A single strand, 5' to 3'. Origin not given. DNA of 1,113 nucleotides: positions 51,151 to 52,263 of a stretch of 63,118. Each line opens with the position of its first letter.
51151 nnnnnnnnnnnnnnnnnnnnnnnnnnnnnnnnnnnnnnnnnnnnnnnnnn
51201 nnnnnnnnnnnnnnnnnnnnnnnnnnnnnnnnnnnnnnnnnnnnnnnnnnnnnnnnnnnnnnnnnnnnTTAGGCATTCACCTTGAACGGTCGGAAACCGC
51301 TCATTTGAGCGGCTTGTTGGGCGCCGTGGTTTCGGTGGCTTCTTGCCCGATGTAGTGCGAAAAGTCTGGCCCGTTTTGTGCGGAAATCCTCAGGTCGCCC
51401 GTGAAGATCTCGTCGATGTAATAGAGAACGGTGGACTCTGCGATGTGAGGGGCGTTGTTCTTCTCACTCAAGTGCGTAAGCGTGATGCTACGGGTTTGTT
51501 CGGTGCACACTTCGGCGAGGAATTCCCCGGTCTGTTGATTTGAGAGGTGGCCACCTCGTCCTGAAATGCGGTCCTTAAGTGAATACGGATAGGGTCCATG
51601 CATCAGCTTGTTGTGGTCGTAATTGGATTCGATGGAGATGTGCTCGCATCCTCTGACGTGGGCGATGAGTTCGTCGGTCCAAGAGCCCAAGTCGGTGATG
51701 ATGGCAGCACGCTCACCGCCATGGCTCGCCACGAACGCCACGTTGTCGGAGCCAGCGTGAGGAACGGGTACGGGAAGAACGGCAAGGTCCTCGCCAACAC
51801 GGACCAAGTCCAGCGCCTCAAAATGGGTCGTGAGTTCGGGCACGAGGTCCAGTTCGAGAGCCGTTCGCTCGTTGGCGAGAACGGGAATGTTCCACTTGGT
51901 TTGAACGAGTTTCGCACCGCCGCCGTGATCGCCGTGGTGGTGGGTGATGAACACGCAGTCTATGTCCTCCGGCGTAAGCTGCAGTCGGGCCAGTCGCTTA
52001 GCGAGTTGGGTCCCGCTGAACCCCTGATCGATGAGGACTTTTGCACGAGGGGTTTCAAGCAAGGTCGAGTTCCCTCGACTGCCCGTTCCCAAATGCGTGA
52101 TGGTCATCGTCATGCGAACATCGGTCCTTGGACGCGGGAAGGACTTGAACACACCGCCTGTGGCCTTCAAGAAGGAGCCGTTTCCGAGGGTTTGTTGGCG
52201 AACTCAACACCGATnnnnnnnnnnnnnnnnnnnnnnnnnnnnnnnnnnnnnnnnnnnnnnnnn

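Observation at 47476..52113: MBL hydrolase followed by three translationally coupled class III signal-peptide proteins, with no pilus ATPase, platform or peptidase nearby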

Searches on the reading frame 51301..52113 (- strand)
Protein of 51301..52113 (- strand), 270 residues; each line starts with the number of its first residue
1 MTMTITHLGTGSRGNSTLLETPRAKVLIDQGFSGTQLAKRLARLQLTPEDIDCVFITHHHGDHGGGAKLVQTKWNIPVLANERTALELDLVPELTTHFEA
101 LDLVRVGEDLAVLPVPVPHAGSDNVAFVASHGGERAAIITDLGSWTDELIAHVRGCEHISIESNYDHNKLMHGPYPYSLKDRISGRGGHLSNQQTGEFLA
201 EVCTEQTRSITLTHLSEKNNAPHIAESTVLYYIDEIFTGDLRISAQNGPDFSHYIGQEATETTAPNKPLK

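Call 6: search_protein_families(library=pfam, proteins=[window:51301-52113:-], max_evalue=0.1)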
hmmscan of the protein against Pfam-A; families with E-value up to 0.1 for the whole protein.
window:51301-52113:- (270 aa): 4 families
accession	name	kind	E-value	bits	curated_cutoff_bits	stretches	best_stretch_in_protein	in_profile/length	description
PF12706.13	Lactamase_B_2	-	6e-16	59.1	27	1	26-207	3-195/200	Beta-lactamase superfamily domain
PF00753.33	Lactamase_B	-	1.2e-15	58.4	22.7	1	10-88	2-81/196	Metallo-beta-lactamase superfamily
PF13483.12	Lactamase_B_3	-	0.0018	18.7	24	1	15-81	8-64/160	Beta-lactamase superfamily domain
PF23023.1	Anti-Pycsar_Apyc1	-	0.097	12.6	50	0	14-68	20-71/250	Anti-Pycsar protein Apyc1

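Call 7: search_protein_families(library=ncbifam, proteins=[window:51301-52113:-], max_evalue=0.1)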
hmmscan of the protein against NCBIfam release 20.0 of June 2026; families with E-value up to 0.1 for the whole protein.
window:51301-52113:- (270 aa): 43 families (the best 25 are shown)
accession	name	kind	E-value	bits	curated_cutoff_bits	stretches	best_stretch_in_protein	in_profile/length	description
NF012229.1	bla_class_B_core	domain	5.5e-08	33.1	100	1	16-87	17-87/139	metallo-beta-lactamase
TIGR02651.1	RNase_Z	equivalog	8.7e-08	31.6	292.95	1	15-66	19-67/302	ribonuclease Z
TIGR03413.1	GSH_gloB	equivalog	1.2e-07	31.4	200.8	1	24-130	21-117/248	hydroxyacylglutathione hydrolase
NF000801.0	PRK00055.1-3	equivalog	4.5e-07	29.2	252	1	15-66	21-69/307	ribonuclease Z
NF000456.2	blaMSI-1_fam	exception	6.3e-07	28.9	550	1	16-81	50-117/289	MSI-1 family subclass B3 metallo-beta-lactamase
NF033105.1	bla_subclass_B3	equivalog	1e-06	28.2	240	1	16-88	25-99/257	subclass B3 metallo-beta-lactamase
NF045584.1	cas14_MBL_CASP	equivalog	3.9e-06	25.5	800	1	13-66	13-66/612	type VII CRISPR-associated protein Cas14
NF001911.0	PRK00685.1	equivalog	5.6e-06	26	144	1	17-83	11-73/228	metal-dependent hydrolase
TIGR03675.1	arCOG00543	equivalog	1e-05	24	580.2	1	4-78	176-257/631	beta-CASP ribonuclease aCPSF1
NF047919.1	lactonase_YtnP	equivalog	4.4e-05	22.8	425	1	35-72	84-121/274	YtnP family quorum-quenching lactonase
NF047925.1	pyridox_lacton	equivalog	4.5e-05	23.3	325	1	38-72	76-110/268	4-pyridoxolactonase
NF033088.2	bla_subclass_B1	equivalog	0.00011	21.9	200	1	13-85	30-102/217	subclass B1 metallo-beta-lactamase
NF053820.1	MBLfold_Strvi7410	exception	0.00011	21.7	525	1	18-69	28-83/343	Strvi_7410 family MBL fold metallo-hydrolase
NF000805.0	PRK00055.2-3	equivalog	0.00018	20.9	416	1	15-67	23-72/307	ribonuclease Z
TIGR04558.1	SoxH_rel_PQQ_1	hypoth_equivalog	0.00028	20.1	300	1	11-69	31-90/285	quinoprotein relay system zinc metallohydrolase 1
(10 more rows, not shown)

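Call 19: search_solved_structures(query=window:51301-52113:-, max_evalue=0.001)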
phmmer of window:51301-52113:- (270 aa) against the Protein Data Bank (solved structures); distinct sequences matched with E-value up to 0.001: 13.
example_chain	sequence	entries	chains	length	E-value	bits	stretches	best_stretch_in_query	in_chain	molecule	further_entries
2dkf_A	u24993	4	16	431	6.2e-05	26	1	14-93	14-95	metallo-beta-lactamase superfamily protein | Ribonuclease TTHA0252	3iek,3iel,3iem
3ie2_A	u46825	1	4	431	6.2e-05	26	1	14-93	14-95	Ribonuclease TTHA0252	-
3ie1_A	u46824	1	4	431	6.2e-05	26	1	14-93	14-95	Ribonuclease TTHA0252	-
3idz_A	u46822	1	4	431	6.4e-05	26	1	14-93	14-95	Ribonuclease TTHA0252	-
3ie0_A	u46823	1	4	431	6.4e-05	26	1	14-93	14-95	Ribonuclease TTHA0252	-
6e0s_A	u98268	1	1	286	0.00014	24.9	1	11-81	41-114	MEM-A1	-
5iqk_A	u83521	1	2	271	0.00017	24.5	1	11-88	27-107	beta-lactamase Rm3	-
8hxe_A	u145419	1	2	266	0.00053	23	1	16-88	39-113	Metallo-beta-lactamase L1 type 3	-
8hxi_A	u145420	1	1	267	0.00053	23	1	16-88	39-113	Metallo-beta-lactamase L1 type 3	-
8hxi_B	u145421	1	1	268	0.00053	23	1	16-88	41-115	Metallo-beta-lactamase L1 type 3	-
1sml_A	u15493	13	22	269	0.00053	23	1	16-88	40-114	PROTEIN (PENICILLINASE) | Metallo-beta-lactamase L1 | Metallo-beta-lactamase L1 type 3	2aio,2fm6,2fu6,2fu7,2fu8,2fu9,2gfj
5evb_A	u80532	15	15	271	0.00054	22.9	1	16-88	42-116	Metallo-beta-lactamase L1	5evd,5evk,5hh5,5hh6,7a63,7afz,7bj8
4p62_A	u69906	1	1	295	0.00087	22.3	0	11-83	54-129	Metallo-beta-lactamase AIM-1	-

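Call 94: search_solved_structures(query=A4, max_evalue=0.001)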
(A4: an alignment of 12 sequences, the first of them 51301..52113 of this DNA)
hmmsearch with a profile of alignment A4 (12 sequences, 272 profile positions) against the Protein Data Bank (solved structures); distinct sequences matched with E-value up to 0.001: 38.
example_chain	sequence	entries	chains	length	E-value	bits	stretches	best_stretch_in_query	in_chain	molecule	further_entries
6dr8_A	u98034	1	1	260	5.1e-06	29.1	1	15-88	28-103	Beta-lactamase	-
6n36_A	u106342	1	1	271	5.2e-06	29.1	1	17-87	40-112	Beta-lactamase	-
6e0s_A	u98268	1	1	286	1.4e-05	27.7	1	11-81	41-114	MEM-A1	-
8zxg_A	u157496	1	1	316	1.4e-05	27.7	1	23-76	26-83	Paraoxonase from Bacillus sp. strain S3wahi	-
3vpe_A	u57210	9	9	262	1.8e-05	27.3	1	8-85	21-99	Metallo-beta-lactamase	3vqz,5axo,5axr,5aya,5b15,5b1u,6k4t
5iqk_A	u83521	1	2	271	2.4e-05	26.9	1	11-88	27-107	beta-lactamase Rm3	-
4p62_A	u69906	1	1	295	3.6e-05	26.3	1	11-83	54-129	Metallo-beta-lactamase AIM-1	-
7u2r_A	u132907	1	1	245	5.5e-05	25.7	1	14-67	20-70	Apyc1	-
4awy_B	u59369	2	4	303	6.1e-05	25.6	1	11-83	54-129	METALLO-BETA-LACTAMASE AIM-1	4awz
4ax1_B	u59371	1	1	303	6.2e-05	25.6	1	11-83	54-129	METALLO-BETA-LACTAMASE AIM-1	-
4ax0_B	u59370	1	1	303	6.3e-05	25.5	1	11-83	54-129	METALLO-BETA-LACTAMASE AIM-1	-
6dqh_A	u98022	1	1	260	8.2e-05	25.2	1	15-88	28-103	Beta-lactamase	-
6nc5_A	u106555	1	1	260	8.3e-05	25.1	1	15-88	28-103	Beta-lactamase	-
7dck_A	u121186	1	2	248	8.3e-05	25.1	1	14-77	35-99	Lactamase_B domain-containing protein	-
6u0y_A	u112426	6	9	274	8.9e-05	25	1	16-88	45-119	Putative metallo-beta-lactamase l1 (Beta-lactamase type ii) (Ec 3.5.2.6) (Penicillinase)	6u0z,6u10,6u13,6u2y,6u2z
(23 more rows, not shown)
